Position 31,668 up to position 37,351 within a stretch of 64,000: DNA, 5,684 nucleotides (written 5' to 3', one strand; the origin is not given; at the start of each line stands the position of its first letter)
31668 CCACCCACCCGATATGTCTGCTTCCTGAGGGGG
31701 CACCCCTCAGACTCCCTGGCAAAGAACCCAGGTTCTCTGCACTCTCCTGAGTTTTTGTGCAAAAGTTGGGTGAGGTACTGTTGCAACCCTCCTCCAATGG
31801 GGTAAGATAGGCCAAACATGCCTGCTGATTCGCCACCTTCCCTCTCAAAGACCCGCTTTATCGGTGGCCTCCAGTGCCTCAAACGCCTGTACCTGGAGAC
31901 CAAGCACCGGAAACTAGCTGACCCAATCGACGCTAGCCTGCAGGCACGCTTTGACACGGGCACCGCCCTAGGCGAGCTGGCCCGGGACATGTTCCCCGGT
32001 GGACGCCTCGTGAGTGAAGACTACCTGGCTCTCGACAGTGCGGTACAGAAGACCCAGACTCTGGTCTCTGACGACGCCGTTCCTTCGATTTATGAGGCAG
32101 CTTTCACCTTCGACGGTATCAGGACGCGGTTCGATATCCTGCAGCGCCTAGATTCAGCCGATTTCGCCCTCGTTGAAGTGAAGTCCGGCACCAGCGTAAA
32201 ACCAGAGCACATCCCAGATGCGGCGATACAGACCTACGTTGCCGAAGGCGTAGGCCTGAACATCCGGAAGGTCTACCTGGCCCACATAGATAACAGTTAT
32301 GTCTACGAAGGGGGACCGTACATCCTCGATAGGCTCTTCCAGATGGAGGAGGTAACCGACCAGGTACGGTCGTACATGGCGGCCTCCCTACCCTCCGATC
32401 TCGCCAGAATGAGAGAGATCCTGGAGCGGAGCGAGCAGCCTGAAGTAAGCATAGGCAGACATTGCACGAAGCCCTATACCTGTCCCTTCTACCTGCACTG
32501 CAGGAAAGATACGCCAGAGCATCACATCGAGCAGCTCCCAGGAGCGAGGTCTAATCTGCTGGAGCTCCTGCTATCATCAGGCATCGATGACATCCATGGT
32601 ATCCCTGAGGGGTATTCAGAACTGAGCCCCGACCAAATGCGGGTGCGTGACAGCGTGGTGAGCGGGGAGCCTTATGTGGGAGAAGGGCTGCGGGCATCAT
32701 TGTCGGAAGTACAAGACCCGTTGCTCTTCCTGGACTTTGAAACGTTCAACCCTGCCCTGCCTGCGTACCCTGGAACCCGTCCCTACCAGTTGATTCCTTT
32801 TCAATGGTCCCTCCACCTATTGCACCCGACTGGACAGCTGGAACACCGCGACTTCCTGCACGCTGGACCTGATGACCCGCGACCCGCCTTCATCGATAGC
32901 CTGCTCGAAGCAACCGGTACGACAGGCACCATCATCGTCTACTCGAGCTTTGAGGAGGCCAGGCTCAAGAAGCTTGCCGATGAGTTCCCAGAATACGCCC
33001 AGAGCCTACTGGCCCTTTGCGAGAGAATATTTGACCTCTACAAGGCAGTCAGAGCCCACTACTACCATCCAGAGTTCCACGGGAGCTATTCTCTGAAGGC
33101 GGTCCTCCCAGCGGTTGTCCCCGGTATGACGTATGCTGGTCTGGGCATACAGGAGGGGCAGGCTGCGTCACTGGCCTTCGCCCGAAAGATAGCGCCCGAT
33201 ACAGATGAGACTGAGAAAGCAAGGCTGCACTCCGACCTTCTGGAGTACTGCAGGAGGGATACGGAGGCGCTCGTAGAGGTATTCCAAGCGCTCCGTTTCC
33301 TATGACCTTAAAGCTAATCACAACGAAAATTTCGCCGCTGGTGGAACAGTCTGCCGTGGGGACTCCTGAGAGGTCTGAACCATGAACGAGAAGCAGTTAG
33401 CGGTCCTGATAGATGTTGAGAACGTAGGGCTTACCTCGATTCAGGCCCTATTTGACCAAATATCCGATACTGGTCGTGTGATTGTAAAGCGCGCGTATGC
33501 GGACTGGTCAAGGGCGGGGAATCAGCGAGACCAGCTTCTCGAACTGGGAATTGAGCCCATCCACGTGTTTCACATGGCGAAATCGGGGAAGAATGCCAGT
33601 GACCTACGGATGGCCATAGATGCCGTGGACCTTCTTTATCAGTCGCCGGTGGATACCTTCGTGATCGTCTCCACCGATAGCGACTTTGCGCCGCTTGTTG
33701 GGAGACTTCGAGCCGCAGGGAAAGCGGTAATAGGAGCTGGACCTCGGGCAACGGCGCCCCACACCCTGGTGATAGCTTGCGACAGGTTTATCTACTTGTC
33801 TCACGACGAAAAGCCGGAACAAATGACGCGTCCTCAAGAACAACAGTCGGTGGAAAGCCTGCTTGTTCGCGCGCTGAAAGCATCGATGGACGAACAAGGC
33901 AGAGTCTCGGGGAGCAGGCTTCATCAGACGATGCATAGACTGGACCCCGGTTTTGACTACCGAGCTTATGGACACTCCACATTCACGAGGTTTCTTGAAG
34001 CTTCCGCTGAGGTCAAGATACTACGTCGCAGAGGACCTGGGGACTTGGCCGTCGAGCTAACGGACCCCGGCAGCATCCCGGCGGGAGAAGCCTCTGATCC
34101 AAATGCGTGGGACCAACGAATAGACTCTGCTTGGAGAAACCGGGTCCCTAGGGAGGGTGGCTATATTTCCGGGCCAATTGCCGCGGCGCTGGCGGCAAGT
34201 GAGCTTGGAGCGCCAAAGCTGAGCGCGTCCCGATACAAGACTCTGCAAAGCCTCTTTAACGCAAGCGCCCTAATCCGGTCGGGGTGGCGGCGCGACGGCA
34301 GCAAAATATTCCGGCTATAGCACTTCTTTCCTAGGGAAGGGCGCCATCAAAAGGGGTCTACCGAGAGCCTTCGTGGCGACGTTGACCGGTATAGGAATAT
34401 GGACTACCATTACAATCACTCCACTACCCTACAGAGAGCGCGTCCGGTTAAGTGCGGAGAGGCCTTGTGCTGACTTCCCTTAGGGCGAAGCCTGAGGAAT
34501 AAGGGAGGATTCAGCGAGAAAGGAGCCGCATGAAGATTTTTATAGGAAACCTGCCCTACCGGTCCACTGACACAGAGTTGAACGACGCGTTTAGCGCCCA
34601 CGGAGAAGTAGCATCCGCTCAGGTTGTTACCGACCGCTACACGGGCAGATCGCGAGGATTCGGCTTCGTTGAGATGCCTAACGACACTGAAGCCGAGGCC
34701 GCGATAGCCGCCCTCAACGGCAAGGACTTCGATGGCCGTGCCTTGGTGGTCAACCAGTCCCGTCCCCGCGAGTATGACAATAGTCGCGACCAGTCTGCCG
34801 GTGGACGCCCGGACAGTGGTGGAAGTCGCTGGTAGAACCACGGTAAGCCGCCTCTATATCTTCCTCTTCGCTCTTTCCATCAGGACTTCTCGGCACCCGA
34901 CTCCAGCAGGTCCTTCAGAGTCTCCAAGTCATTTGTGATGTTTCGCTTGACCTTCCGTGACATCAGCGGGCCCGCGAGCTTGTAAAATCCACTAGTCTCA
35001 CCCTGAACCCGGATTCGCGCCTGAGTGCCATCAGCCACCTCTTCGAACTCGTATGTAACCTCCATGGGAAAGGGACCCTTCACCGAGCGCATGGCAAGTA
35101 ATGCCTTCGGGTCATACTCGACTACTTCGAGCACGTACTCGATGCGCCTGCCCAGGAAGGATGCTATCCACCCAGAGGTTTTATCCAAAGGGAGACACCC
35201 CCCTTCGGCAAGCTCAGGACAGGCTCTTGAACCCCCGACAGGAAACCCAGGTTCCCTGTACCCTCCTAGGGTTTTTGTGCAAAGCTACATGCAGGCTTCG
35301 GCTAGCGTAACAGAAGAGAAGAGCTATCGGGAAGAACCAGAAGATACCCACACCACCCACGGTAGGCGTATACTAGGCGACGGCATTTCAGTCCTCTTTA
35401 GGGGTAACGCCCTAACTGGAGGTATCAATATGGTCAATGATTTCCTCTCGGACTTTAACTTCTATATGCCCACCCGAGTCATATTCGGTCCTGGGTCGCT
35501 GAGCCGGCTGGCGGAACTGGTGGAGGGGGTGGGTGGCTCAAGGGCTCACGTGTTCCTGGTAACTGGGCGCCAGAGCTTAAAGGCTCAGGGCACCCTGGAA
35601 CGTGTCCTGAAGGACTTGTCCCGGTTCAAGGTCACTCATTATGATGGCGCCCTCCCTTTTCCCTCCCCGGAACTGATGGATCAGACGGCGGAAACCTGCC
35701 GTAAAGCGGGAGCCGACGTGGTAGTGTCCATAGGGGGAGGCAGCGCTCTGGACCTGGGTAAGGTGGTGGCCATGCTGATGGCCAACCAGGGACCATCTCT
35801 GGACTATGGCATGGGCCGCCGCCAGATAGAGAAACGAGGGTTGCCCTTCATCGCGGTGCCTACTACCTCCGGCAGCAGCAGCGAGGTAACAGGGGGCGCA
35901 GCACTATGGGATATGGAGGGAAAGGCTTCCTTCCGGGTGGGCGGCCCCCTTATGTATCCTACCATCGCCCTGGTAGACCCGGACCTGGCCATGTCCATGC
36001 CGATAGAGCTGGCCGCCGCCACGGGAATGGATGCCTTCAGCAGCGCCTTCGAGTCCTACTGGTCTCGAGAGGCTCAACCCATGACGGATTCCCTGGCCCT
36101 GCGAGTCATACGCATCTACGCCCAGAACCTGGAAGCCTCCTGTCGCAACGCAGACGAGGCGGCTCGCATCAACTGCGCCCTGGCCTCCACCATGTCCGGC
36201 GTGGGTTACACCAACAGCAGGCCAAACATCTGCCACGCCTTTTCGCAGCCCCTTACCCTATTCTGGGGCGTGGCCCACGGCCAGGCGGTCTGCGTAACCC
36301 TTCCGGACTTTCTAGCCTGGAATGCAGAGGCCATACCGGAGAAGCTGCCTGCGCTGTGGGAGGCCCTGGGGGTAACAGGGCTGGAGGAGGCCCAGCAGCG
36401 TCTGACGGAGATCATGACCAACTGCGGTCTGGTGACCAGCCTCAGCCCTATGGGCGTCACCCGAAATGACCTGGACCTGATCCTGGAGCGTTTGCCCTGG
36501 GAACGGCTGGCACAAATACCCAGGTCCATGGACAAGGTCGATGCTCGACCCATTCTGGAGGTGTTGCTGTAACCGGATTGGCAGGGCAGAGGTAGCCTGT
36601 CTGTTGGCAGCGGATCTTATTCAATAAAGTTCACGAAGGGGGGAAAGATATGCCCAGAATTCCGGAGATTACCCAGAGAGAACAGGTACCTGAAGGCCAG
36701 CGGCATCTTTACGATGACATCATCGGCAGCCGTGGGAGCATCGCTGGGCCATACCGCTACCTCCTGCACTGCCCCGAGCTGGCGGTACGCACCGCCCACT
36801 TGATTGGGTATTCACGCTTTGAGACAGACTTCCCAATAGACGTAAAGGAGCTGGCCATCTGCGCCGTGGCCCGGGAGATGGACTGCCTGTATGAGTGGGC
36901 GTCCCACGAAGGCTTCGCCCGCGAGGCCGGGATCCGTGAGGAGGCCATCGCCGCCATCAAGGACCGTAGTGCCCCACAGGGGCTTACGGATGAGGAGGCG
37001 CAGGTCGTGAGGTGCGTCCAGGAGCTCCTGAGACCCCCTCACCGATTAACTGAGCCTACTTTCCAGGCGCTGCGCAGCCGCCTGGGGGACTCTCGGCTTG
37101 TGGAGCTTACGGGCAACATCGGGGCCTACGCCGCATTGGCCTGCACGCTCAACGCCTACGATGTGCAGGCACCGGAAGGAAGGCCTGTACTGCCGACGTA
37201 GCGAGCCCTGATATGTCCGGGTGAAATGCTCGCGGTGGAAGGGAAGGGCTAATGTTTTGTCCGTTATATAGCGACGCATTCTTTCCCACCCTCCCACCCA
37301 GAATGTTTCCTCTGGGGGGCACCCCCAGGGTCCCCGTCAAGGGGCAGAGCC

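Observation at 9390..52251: Dense family of ~140-160 bp MITE-like palindromic elements in two modular subfamilies (at least 10 copies in 64 kb)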

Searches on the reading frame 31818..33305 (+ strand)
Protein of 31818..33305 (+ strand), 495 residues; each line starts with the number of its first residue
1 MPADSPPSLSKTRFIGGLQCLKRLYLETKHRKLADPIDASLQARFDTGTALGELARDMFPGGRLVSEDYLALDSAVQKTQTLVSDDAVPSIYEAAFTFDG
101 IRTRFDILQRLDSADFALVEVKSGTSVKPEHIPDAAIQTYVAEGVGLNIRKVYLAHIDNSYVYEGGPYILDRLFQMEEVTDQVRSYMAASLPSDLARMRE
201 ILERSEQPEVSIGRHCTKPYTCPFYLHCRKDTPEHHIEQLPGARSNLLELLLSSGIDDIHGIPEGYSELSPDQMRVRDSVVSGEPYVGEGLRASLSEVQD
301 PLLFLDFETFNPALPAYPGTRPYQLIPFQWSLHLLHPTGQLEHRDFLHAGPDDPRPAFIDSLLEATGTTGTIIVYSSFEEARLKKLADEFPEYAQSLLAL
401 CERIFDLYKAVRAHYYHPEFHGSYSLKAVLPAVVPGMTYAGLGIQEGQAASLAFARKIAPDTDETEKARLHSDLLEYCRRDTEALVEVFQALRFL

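Call 17: search_protein_families(library=pfam, proteins=[window:31818-33305:+])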
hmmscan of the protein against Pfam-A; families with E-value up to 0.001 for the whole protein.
window:31818-33305:+ (495 aa): 1 family
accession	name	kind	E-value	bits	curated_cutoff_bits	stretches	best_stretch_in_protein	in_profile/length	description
PF11074.14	DUF2779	-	1.4e-41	142.2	23.3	1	304-425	2-126/126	Domain of unknown function(DUF2779)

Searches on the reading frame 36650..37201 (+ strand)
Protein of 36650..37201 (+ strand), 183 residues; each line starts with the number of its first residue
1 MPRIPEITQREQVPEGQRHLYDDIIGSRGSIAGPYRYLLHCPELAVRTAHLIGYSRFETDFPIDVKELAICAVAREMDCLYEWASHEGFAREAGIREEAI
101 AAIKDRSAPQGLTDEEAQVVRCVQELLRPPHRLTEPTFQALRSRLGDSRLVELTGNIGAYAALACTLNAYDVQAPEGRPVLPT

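Call 17: search_protein_families(library=pfam, proteins=[window:36650-37201:+])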
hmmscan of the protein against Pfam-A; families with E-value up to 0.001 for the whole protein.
window:36650-37201:+ (183 aa): 1 family
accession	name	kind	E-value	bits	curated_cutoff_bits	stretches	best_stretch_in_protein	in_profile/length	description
PF02627.25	CMD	-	3.1e-06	27.5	23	1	61-124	20-83/84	Carboxymuconolactone decarboxylase family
